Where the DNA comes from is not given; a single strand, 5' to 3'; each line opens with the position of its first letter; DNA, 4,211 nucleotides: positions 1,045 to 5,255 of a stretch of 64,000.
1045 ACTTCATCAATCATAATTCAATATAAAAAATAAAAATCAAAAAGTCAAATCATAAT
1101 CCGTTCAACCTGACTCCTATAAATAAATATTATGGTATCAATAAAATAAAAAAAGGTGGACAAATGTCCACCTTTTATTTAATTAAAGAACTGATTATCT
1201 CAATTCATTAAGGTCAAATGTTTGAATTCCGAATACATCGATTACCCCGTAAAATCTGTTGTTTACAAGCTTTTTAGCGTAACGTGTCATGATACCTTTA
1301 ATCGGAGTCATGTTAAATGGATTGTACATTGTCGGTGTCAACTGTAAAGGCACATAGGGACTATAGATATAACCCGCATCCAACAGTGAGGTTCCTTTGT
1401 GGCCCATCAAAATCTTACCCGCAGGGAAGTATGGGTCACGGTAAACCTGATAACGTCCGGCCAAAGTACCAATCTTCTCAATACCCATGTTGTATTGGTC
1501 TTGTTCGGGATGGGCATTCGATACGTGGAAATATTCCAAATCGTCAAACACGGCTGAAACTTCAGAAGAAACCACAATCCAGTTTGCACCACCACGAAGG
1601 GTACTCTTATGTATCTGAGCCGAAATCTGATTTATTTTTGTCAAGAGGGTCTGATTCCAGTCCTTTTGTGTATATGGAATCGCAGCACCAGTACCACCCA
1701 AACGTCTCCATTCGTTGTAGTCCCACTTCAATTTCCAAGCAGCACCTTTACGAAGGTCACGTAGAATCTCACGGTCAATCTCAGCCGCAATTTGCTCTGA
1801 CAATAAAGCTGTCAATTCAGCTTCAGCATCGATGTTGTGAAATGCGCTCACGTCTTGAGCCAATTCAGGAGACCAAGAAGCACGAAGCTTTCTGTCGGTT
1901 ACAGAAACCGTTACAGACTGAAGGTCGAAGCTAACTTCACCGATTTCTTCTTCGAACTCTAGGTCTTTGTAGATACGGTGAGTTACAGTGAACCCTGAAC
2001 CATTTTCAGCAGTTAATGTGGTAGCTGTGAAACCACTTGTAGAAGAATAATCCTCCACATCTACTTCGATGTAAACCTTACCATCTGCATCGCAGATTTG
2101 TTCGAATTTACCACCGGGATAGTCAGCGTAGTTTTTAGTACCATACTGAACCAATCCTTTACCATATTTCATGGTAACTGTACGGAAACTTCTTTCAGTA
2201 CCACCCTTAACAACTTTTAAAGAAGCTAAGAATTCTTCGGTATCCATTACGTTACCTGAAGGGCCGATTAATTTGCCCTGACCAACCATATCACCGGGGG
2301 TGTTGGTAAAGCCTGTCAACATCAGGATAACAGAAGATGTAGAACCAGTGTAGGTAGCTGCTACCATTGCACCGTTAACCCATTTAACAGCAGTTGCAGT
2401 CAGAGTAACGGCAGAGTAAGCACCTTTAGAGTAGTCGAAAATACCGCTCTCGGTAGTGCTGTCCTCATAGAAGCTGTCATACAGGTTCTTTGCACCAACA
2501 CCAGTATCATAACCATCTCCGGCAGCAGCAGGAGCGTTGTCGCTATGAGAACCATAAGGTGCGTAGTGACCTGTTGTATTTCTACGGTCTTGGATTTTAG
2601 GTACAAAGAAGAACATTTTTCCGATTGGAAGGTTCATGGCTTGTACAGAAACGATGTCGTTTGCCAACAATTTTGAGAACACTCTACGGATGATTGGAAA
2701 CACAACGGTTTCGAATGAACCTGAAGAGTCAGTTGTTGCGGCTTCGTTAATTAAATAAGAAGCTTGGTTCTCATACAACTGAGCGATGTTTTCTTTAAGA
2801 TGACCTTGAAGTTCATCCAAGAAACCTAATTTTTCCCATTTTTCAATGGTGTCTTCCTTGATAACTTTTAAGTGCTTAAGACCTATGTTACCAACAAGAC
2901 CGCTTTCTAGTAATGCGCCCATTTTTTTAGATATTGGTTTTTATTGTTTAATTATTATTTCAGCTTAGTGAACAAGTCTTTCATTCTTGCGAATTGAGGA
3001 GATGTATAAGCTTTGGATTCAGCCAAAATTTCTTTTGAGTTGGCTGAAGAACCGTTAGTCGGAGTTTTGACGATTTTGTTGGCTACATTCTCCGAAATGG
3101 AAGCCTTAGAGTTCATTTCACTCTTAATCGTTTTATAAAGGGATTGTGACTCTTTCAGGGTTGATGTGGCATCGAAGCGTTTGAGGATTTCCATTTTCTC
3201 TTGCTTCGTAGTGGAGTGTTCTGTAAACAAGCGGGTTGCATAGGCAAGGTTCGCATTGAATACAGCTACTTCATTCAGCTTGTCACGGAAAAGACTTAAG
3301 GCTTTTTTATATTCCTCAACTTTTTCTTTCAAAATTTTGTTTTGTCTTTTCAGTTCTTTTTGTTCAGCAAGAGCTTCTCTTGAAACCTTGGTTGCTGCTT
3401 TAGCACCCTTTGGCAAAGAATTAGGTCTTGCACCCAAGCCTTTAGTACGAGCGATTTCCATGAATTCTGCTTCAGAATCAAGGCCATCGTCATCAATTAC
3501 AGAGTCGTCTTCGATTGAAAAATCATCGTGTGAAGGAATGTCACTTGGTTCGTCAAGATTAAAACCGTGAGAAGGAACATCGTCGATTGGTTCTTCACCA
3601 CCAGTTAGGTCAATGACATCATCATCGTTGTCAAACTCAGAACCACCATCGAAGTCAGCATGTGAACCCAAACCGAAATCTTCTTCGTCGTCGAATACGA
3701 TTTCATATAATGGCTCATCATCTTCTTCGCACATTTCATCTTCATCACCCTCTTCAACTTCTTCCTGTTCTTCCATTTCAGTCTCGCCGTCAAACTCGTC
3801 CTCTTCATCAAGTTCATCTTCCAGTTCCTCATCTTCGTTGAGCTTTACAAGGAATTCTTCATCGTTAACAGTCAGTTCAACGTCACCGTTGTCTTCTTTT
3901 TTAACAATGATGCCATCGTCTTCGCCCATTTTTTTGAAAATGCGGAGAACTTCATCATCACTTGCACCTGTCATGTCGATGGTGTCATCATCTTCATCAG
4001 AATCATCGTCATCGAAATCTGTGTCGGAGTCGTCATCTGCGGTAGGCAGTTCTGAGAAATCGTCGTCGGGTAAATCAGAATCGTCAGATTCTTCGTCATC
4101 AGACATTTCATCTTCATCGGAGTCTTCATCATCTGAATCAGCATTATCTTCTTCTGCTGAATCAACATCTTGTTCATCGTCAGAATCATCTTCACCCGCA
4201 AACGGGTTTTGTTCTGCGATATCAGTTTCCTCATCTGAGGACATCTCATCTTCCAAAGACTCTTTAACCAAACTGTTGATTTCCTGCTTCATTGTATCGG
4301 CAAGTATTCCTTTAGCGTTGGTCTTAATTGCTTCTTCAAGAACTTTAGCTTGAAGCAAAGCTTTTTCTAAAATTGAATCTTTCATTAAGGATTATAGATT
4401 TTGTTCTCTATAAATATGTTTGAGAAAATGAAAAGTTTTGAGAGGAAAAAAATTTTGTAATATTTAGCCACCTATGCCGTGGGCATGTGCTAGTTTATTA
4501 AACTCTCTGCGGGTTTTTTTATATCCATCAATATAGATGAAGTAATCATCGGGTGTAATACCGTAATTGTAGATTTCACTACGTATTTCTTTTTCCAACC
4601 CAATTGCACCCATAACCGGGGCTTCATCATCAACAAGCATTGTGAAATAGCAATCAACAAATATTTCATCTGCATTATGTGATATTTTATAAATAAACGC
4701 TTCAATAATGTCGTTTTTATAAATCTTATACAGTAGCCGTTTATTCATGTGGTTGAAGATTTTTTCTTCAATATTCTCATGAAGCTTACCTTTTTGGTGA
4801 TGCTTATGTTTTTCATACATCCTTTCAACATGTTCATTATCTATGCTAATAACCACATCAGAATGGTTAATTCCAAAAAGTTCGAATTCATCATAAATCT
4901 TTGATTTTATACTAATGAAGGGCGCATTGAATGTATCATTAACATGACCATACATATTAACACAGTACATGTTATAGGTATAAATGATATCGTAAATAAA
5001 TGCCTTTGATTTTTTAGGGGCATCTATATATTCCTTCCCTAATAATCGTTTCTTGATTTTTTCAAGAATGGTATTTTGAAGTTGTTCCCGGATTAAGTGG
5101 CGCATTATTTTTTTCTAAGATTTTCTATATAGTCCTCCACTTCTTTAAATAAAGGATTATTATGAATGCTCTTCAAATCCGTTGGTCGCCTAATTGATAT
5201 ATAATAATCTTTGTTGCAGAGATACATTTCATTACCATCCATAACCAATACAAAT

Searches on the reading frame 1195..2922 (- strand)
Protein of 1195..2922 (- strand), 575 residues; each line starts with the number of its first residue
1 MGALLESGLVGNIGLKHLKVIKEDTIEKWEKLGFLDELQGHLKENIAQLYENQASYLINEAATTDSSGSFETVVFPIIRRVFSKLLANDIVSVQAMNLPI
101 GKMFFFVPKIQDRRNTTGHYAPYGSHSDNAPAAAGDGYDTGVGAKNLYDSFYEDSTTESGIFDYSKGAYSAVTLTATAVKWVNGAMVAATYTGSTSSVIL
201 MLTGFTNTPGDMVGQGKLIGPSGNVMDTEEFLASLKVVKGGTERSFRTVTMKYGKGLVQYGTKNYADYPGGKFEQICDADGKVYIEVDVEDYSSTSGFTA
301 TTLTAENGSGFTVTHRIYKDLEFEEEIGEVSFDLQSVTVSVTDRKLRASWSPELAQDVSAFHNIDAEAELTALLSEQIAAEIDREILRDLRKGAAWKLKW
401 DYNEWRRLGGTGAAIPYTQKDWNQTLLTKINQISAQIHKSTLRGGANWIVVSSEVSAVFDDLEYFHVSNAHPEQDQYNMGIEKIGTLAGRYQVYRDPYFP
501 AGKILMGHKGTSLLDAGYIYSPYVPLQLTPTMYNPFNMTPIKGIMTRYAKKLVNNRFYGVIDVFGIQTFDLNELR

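Call 9: search_protein_families(library=phrogs, proteins=[window:1195-2922:-], max_evalue=0.00001)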
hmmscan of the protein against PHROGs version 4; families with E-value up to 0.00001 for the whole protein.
window:1195-2922:- (575 aa): 3 families
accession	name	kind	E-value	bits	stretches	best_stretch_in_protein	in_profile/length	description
phrog_138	-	head and packaging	2.8e-66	225.4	2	297-551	148-406/444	major head protein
phrog_1014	-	unknown function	2.9e-11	43.6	1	303-526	294-517/567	-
phrog_20655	-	head and packaging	1.5e-10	41.3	1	318-506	275-463/534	major head protein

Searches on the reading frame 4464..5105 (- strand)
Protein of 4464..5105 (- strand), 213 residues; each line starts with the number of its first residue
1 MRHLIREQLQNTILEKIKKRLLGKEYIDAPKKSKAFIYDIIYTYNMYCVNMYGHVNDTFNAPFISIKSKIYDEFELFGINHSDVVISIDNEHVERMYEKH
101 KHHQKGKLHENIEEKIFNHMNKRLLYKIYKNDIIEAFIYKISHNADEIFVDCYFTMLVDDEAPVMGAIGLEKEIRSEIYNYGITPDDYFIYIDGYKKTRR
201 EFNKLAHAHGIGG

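Call 66: search_protein_families(library=pfam, alignment_id=A4, max_evalue=0.001)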
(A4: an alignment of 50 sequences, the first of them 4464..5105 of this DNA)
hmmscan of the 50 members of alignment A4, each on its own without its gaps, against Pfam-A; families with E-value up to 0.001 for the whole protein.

A. member 1, window:4464-5105:- (213 aa): 0 families

B. families by the number of members that match (of 50 scanned): 5 families
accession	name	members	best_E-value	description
PF03420.18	Peptidase_S77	1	8.3e-24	Prohead core protein serine protease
PF13619.11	KTSC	1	1.5e-16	KTSC domain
PF00011.27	HSP20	1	2e-12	Hsp20/alpha crystallin family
PF10686.14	YAcAr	1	3.6e-09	YspA, cpYpsA-related SLOG family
PF07068.17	Gp23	1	0.00013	Major capsid protein Gp23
